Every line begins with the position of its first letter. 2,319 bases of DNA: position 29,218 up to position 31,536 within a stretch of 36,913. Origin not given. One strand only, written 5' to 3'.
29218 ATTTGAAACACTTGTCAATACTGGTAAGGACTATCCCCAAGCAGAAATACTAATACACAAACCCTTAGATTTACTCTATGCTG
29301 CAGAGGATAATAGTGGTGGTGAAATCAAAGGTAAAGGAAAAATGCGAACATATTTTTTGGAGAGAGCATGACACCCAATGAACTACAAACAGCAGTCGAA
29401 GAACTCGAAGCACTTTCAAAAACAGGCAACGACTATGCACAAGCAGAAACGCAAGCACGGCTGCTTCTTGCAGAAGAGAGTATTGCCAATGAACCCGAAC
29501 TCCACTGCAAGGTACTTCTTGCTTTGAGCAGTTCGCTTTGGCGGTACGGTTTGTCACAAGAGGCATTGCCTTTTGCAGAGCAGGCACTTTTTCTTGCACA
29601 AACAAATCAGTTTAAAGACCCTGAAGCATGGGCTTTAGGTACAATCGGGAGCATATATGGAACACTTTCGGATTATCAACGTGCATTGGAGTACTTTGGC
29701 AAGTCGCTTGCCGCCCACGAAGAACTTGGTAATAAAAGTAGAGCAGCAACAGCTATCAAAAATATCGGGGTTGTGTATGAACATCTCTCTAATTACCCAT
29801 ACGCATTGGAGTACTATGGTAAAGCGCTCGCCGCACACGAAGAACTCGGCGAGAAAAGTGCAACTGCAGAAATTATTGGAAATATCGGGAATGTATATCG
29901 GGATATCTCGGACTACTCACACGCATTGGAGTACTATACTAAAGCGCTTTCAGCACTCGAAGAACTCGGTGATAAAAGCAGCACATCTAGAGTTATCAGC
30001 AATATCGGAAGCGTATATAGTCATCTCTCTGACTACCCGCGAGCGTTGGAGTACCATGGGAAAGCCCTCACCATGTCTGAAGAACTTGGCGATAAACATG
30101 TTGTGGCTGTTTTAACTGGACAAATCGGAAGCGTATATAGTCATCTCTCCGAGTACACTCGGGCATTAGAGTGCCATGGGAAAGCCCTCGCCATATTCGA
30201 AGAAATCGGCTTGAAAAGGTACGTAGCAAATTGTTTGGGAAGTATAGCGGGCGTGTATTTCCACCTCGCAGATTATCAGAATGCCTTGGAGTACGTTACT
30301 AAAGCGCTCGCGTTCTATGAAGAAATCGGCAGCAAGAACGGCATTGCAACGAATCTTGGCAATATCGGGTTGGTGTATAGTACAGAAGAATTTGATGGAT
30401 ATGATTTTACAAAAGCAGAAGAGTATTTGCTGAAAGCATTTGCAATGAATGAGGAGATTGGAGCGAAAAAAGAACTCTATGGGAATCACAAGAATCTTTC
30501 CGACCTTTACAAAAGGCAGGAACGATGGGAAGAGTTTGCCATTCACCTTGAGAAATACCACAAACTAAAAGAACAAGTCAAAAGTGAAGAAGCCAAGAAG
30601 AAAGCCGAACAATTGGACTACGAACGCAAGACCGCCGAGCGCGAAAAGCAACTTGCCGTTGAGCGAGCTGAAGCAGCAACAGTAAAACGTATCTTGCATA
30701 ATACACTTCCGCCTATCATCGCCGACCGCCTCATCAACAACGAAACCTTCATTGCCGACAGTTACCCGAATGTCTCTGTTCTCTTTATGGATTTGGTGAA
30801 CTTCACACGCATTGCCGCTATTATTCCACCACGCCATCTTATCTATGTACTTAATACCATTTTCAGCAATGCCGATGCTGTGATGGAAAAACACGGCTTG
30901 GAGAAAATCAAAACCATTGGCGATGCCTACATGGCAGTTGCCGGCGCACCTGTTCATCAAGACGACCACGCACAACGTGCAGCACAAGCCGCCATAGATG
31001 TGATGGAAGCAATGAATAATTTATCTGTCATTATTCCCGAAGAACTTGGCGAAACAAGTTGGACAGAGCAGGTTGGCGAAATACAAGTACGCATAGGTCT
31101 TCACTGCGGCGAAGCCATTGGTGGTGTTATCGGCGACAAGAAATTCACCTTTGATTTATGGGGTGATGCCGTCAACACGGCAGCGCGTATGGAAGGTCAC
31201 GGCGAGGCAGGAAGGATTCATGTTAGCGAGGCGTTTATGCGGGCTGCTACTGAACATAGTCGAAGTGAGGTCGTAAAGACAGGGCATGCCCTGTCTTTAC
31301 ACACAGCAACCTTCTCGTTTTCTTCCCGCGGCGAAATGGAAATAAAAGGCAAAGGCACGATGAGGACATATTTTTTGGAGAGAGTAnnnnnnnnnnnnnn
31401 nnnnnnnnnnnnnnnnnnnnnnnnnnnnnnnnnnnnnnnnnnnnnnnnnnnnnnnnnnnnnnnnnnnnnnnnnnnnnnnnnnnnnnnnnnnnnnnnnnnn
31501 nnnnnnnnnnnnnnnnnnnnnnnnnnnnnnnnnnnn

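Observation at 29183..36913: Tandem array of one TPR sensor scaffold fused to alternative output modules (two cyclases, one histidine kinase, one unknown) with two decayed copies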

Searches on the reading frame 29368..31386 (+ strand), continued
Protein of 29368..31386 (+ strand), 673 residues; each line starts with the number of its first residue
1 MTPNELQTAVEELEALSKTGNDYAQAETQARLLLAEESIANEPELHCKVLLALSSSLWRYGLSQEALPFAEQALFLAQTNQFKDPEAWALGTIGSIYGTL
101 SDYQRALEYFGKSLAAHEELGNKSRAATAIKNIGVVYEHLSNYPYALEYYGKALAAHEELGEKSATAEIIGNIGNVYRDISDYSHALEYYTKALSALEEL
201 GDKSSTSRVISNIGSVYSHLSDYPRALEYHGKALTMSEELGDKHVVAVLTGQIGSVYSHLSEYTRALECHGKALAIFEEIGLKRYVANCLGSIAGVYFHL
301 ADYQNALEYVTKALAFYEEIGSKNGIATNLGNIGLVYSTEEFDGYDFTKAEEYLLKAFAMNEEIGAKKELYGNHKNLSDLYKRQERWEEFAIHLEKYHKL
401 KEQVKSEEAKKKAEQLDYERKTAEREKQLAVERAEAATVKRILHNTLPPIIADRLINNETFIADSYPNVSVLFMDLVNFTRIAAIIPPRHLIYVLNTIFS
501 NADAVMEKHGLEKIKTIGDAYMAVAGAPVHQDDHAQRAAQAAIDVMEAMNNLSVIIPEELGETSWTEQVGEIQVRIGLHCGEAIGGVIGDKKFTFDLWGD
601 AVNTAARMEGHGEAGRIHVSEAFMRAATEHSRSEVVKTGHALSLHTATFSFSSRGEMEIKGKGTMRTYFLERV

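Call 51: find_encoding_contigs(protein=P0173, flank=10000, max_places=1)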
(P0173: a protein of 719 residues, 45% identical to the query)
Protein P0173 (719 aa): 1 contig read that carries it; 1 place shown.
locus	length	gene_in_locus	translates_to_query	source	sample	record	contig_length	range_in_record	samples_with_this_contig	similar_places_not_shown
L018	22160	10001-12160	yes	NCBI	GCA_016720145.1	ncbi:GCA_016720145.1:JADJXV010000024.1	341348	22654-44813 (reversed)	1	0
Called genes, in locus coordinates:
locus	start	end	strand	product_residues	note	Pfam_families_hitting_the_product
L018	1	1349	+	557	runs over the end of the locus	PF07719:TPR_2 (faint), PF13176:TPR_7 (faint), PF13374:TPR_10 (faint), PF10345:Cohesin_load (faint), PF13424:TPR_12 (weak), PF00515:TPR_1 (weak), PF13424:TPR_12, PF00211:Guanylate_cyc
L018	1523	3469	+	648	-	PF00515:TPR_1 (weak), PF13424:TPR_12, PF14938:SNAP, PF00515:TPR_1 (weak), PF13424:TPR_12, PF00515:TPR_1 (weak), PF24885:TPR_NPHP3 (weak), PF00211:Guanylate_cyc, +17 more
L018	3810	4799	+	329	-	-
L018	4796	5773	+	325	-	PF00211:Guanylate_cyc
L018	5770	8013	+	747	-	PF13424:TPR_12, PF13424:TPR_12, PF00515:TPR_1 (weak), PF13424:TPR_12, PF13424:TPR_12, PF13424:TPR_12, PF13424:TPR_12, PF00211:Guanylate_cyc, +18 more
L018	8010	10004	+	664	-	PF13424:TPR_12, PF00515:TPR_1 (weak), PF13424:TPR_12, PF00515:TPR_1 (weak), PF13374:TPR_10 (weak), PF13424:TPR_12, PF00515:TPR_1 (weak), PF00211:Guanylate_cyc, +16 more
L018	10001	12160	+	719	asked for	PF13424:TPR_12, PF17874:TPR_MalT, PF13424:TPR_12, PF00515:TPR_1, PF13424:TPR_12, PF13424:TPR_12, PF14938:SNAP, PF13424:TPR_12, +19 more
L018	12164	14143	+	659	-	PF13424:TPR_12, PF17874:TPR_MalT (weak), PF14938:SNAP (weak), PF13424:TPR_12, PF00515:TPR_1 (weak), PF14938:SNAP, PF13424:TPR_12, PF00211:Guanylate_cyc, +14 more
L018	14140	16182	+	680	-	PF07719:TPR_2 (faint), PF13424:TPR_12, PF00515:TPR_1 (weak), PF13424:TPR_12, PF14938:SNAP (weak), PF13424:TPR_12, PF00515:TPR_1 (weak), PF00211:Guanylate_cyc, +10 more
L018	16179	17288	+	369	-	-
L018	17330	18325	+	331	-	PF00211:Guanylate_cyc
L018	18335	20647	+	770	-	PF13424:TPR_12, PF17874:TPR_MalT (weak), PF13424:TPR_12, PF13424:TPR_12, PF13424:TPR_12, PF13424:TPR_12, PF00515:TPR_1, PF00211:Guanylate_cyc, +26 more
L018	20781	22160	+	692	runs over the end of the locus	PF13424:TPR_12, PF00515:TPR_1 (weak), PF13424:TPR_12, PF00515:TPR_1 (weak), PF13424:TPR_12, PF00515:TPR_1 (weak), PF13424:TPR_12, PF00211:Guanylate_cyc, +15 more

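Call 52: find_encoding_contigs(protein=P0092, flank=10000, max_places=1)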
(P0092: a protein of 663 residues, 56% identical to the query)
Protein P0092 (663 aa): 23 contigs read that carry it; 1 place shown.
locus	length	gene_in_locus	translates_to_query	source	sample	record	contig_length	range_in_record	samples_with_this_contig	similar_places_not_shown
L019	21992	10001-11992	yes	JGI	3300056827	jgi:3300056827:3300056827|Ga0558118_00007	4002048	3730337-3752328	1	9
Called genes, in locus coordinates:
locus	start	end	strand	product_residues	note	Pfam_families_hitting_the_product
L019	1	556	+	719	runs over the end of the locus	PF13424:TPR_12 (weak), PF13424:TPR_12, PF00515:TPR_1, PF07719:TPR_2 (weak), PF13424:TPR_12, PF00515:TPR_1 (weak), PF13424:TPR_12, PF00211:Guanylate_cyc, +11 more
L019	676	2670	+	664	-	PF07719:TPR_2 (faint), PF13176:TPR_7 (faint), PF13181:TPR_8 (faint), PF00515:TPR_1 (weak), PF13424:TPR_12, PF00515:TPR_1 (weak), PF13424:TPR_12, PF00211:Guanylate_cyc, +5 more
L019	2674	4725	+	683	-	PF10602:RPN7 (faint), PF13424:TPR_12, PF00515:TPR_1 (weak), PF13424:TPR_12, PF00515:TPR_1, PF07719:TPR_2 (weak), PF13424:TPR_12, PF00211:Guanylate_cyc, +7 more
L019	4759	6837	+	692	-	PF13432:TPR_16 (faint), PF07719:TPR_2 (faint), PF13176:TPR_7 (faint), PF13424:TPR_12, PF10602:RPN7 (weak), PF00515:TPR_1 (weak), PF13424:TPR_12, PF00211:Guanylate_cyc, +5 more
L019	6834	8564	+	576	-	PF13424:TPR_12 (weak), PF00512:HisKA (weak), PF02518:HATPase_c, PF14501:HATPase_c_5 (weak)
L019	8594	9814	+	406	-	PF00072:Response_reg, PF02518:HATPase_c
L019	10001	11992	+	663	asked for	PF07719:TPR_2 (faint), PF13424:TPR_12, PF13424:TPR_12, PF00515:TPR_1 (weak), PF13424:TPR_12, PF13374:TPR_10 (weak), PF13424:TPR_12 (weak), PF00211:Guanylate_cyc, +5 more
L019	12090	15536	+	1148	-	PF14870:PSII_BNR (faint), PF25852:DUF6242_C (faint), PF02012:BNR (faint), PF13088:BNR_2 (faint), PF15902:Sortilin-Vps10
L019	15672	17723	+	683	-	PF13424:TPR_12, PF00515:TPR_1 (weak), PF13424:TPR_12, PF00515:TPR_1 (weak), PF13374:TPR_10 (weak), PF00515:TPR_1 (weak), PF13424:TPR_12, PF00211:Guanylate_cyc, +6 more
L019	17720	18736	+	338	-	PF17761:DUF1016_N, PF06250:YhcG_C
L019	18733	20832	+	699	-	PF13424:TPR_12, PF00515:TPR_1 (weak), PF13424:TPR_12, PF00515:TPR_1 (weak), PF14938:SNAP, PF13424:TPR_12, PF13424:TPR_12, PF00211:Guanylate_cyc, +10 more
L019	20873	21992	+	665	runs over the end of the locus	PF13424:TPR_12, PF00515:TPR_1 (weak), PF13424:TPR_12, PF00515:TPR_1 (weak), PF13424:TPR_12, PF00515:TPR_1 (weak), PF13424:TPR_12, PF00211:Guanylate_cyc, +8 more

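Call 55: search_protein_families(library=padloc, proteins=[window:29368-31386:+, L017:6847-7890:+], max_evalue=0.001)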
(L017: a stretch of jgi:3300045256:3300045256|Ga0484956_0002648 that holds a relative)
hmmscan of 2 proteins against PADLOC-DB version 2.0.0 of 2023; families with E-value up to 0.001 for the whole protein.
window:29368-31386:+ (673 aa): 6 families
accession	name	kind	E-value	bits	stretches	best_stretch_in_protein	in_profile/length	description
PDLC01169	TPR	-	9.1e-29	98.6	3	86-198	108-219/252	TPR repeats containing protein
PDLC00734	PycC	-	2e-15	54.8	1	457-638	178-355/374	Pycsar cyclase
PDLC02369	PycC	-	2.4e-07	28.6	1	465-630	43-192/248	-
PDLC00764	PycC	-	0.00013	19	1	469-582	95-204/449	Pycsar cyclase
PDLC02370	PycC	-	0.00016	19.1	1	470-582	83-189/340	-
PDLC01170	TPR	-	0.00096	16.6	0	289-324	203-238/368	TPR repeats containing protein fused to cold shock-like domain (OB-fold)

L017:6847-7890:+ (348 aa): 34 families (the best 25 are shown)
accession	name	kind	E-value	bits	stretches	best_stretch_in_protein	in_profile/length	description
PDLC04807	PDC-S02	-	2.6e-145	482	1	4-336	12-343/351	-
PDLC04803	PDC-S02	-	8.5e-103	341.7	1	70-336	5-262/269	-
PDLC04820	PDC-S02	-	2.8e-102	340.2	1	6-333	27-321/332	-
PDLC04795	PDC-S02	-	1.2e-91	305.6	1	4-338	23-350/357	-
PDLC04810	PDC-S02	-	2.6e-87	291.4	1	7-334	13-346/355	-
PDLC04831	PDC-S02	-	5.8e-87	290.4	1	4-333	10-342/346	-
PDLC04827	PDC-S02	-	1.7e-84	281.1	1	3-229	8-230/234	-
PDLC04822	PDC-S02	-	5.9e-80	267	1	4-295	9-289/294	-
PDLC04802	PDC-S02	-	3.1e-69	230.5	2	4-149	8-159/171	-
PDLC04812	PDC-S02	-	9.4e-57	189.1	1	4-145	7-148/151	-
PDLC04813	PDC-S02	-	3.4e-52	174.9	1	173-339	5-169/175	-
PDLC04817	PDC-S02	-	5.9e-49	165.1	2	3-208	6-210/286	-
PDLC04797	PDC-S02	-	6e-48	160.1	1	1-121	1-121/126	-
PDLC01464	PD_DExK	-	8e-43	143.8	1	102-251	1-126/126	"CAS-I,CAS-II,CAS-III,CAS-IV,CAS-V,CAS-VI; associated"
PDLC04809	PDC-S02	-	3.2e-41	138.7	1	7-134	12-139/156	-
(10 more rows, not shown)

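Call 60: search_protein_families(library=pfam, proteins=[L019:6834-8561:+, L019:8594-9811:+], max_evalue=0.001)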
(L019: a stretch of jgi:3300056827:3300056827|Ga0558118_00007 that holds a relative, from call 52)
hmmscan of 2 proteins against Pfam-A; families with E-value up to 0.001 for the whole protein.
L019:6834-8561:+ (576 aa): 5 families
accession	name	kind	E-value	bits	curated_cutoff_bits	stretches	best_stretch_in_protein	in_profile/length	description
PF02518.31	HATPase_c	-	1.9e-25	89.9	26.4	1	472-575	5-110/111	Histidine kinase-, DNA gyrase B-, and HSP90-like ATPase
PF13424.12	TPR_12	-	7.4e-11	42.5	30.1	1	43-113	3-75/77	Tetratricopeptide repeat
PF00512.31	HisKA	-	1.9e-07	31.5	26.9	1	346-427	2-65/66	His Kinase A (phospho-acceptor) domain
PF14501.12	HATPase_c_5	-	4.9e-06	26.8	22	1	474-561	7-91/102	GHKL domain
PF07719.23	TPR_2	-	0.00018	21.8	27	0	83-109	1-27/34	Tetratricopeptide repeat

L019:8594-9811:+ (406 aa): 3 families
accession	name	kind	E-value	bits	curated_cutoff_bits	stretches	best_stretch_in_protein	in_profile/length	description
PF02518.31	HATPase_c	-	3.6e-21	76.1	26.4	1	296-404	2-109/111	Histidine kinase-, DNA gyrase B-, and HSP90-like ATPase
PF00072.30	Response_reg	-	4.3e-18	66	30.2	1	8-115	1-108/111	Response regulator receiver domain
PF13581.12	HATPase_c_2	-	0.00011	22.7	27.4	1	298-383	30-112/127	Histidine kinase-like ATPase domain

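Call 64: search_protein_families(library=pfam, proteins=[L018:3810-4796:+, L018:4796-5770:+, L018:16179-17285:+, L018:17330-18322:+, L017:751-1584:+, L017:1615-2691:+], max_evalue=0.01)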
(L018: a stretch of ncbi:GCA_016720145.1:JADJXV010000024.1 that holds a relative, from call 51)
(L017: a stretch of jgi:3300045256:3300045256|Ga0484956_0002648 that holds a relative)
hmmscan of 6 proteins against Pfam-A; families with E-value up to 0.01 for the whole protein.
L018:3810-4796:+ (329 aa): 16 families
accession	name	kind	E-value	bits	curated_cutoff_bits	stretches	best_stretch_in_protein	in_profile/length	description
PF13424.12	TPR_12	-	2.2e-61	204.4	30.1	6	91-163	3-77/77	Tetratricopeptide repeat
PF00515.34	TPR_1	-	1.6e-38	129.4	27.8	5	92-123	2-33/34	Tetratricopeptide repeat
PF07719.23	TPR_2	-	3.9e-25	86.3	27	2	92-123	2-33/34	Tetratricopeptide repeat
PF13181.12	TPR_8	-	6.7e-20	69.9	25.7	1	92-123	2-33/34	Tetratricopeptide repeat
PF13374.12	TPR_10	-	3.2e-18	65.5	27.5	0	130-160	1-31/42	Tetratricopeptide repeat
PF13176.12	TPR_7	-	1.8e-17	62.3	27.9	1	134-167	2-35/36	Tetratricopeptide repeat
PF13432.12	TPR_16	-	1.7e-08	35.2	32.7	0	12-78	3-58/65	Tetratricopeptide repeat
PF24885.1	TPR_NPHP3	-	3.3e-07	30.4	100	0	226-322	71-172/239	Nephrocystin-3 TPR domain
PF17874.7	TPR_MalT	-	2.3e-06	27.6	45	1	11-183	6-174/336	MalT-like TPR region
PF13414.12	TPR_11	-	9.6e-06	25.6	26.8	0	266-283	9-26/42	TPR repeat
PF14938.12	SNAP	-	2.3e-05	24.5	25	0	107-196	90-180/282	Soluble NSF attachment protein, SNAP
PF08238.18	Sel1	-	3.2e-05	24.8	30.7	0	306-320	20-34/36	Sel1 repeat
PF10602.15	RPN7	-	3.8e-05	23.9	29.6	0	168-271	33-133/174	26S proteasome subunit RPN7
PF13371.12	TPR_9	-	0.00066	20.1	35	0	171-200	29-58/73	Tetratricopeptide repeat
PF13428.12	TPR_14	-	0.0013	19.7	23.5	0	13-32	8-27/44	Tetratricopeptide repeat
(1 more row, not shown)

L018:4796-5770:+ (325 aa): 2 families
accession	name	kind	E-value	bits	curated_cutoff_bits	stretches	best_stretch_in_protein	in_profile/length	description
PF00211.25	Guanylate_cyc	-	5.1e-63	212.4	21.9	1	139-320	4-182/183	Adenylate and Guanylate cyclase catalytic domain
PF13424.12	TPR_12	-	0.0094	16.6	30.1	0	22-76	19-75/77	Tetratricopeptide repeat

L018:16179-17285:+ (369 aa): 27 families (the best 25 are shown)
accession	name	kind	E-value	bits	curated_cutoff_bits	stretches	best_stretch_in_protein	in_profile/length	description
PF13424.12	TPR_12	-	4.9e-85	280.2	30.1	7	176-249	2-77/77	Tetratricopeptide repeat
PF00515.34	TPR_1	-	2.3e-35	119.4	27.8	5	180-207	4-31/34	Tetratricopeptide repeat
PF13374.12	TPR_10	-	2.3e-32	110.5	27.5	1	220-250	5-35/42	Tetratricopeptide repeat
PF07719.23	TPR_2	-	1.2e-30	103.5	27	3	220-248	4-32/34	Tetratricopeptide repeat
PF13176.12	TPR_7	-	1e-22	78.6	27.9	0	220-249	2-31/36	Tetratricopeptide repeat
PF13181.12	TPR_8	-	3.1e-18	64.7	25.7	0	220-248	4-32/34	Tetratricopeptide repeat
PF14938.12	SNAP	-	7.8e-16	58.8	25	2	86-202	68-180/282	Soluble NSF attachment protein, SNAP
PF13428.12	TPR_14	-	1.1e-12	47.8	23.5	0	57-86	2-31/44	Tetratricopeptide repeat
PF24885.1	TPR_NPHP3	-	1e-11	45.2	100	1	255-349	97-195/239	Nephrocystin-3 TPR domain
PF13432.12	TPR_16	-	5.8e-11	43.1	32.7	0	183-247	3-61/65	Tetratricopeptide repeat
PF13174.12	TPR_6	-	9.4e-09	35.8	26.3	0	143-165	6-28/33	Tetratricopeptide repeat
PF10516.15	SHNi-TPR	-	2.6e-08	33.7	21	0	233-250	17-34/38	SHNi-TPR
PF09986.15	DUF2225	-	9.1e-07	29.2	21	0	270-349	90-171/214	Uncharacterized protein conserved in bacteria (DUF2225)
PF23220.1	HAT_Syf1_M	-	1.1e-06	29.1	27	0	133-193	69-129/213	Pre-mRNA-splicing factor SYF1 middle HAT repeat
PF08238.18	Sel1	-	4.3e-06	27.5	30.7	0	310-323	18-31/36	Sel1 repeat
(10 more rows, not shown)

L018:17330-18322:+ (331 aa): 1 family
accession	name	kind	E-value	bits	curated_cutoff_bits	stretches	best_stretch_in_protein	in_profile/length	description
PF00211.25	Guanylate_cyc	-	5.6e-61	205.8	21.9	1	130-328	4-182/183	Adenylate and Guanylate cyclase catalytic domain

L017:751-1584:+ (278 aa): 19 families
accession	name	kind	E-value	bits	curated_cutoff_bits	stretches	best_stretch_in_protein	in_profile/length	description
PF13424.12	TPR_12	-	7.4e-52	173.9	30.1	5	87-156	3-74/77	Tetratricopeptide repeat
PF00515.34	TPR_1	-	2.2e-22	78.3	27.8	3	87-118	1-32/34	Tetratricopeptide repeat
PF13374.12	TPR_10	-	6e-20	71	27.5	1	87-120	2-35/42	Tetratricopeptide repeat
PF07719.23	TPR_2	-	1.4e-19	69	27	3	87-118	1-32/34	Tetratricopeptide repeat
PF13181.12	TPR_8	-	9.7e-16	57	25.7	1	251-274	5-28/34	Tetratricopeptide repeat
PF13176.12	TPR_7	-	2.8e-10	39.9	27.9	0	90-123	2-35/36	Tetratricopeptide repeat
PF14938.12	SNAP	-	1.2e-09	38.6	25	1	138-205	85-153/282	Soluble NSF attachment protein, SNAP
PF13428.12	TPR_14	-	1.7e-09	37.8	23.5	0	254-275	8-29/44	Tetratricopeptide repeat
PF13432.12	TPR_16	-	1.4e-07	32.3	32.7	1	133-195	3-59/65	Tetratricopeptide repeat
PF10602.15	RPN7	-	4.5e-07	30.2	29.6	0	242-274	31-63/174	26S proteasome subunit RPN7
PF13174.12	TPR_6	-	6.8e-06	26.8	26.3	0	253-274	6-27/33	Tetratricopeptide repeat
PF09986.15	DUF2225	-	1.1e-05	25.7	21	0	176-243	86-154/214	Uncharacterized protein conserved in bacteria (DUF2225)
PF17874.7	TPR_MalT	-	1.3e-05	25.1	45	0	131-273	44-187/336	MalT-like TPR region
PF08238.18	Sel1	-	1.5e-05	25.8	30.7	0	262-273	20-31/36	Sel1 repeat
PF13371.12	TPR_9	-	9.6e-05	22.8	35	0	96-157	4-59/73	Tetratricopeptide repeat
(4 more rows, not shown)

L017:1615-2691:+ (359 aa): 1 family
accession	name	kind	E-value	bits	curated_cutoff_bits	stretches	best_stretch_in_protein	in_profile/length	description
PF00211.25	Guanylate_cyc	-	4.6e-52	176.7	21.9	1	136-305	4-161/183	Adenylate and Guanylate cyclase catalytic domain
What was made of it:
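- Tried and rejected: They are simply split TPR-cyclase genes (call 64).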

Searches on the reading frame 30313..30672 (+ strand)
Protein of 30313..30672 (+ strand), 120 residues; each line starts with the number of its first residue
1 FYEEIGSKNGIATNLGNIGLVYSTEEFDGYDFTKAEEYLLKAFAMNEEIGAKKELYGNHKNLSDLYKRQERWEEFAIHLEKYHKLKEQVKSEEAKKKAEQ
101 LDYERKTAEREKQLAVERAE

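Call 22: find_homologous_proteins(query=A1, max_evalue=0.00001)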
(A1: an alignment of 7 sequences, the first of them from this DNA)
Query A1 (7 sequences): 639 candidates shared short words with the query, none scored E <= 0.00001.
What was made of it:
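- Tried and rejected: A database search with the 120-column junction alignment returned no hit at E<=1e-5 (call 22).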
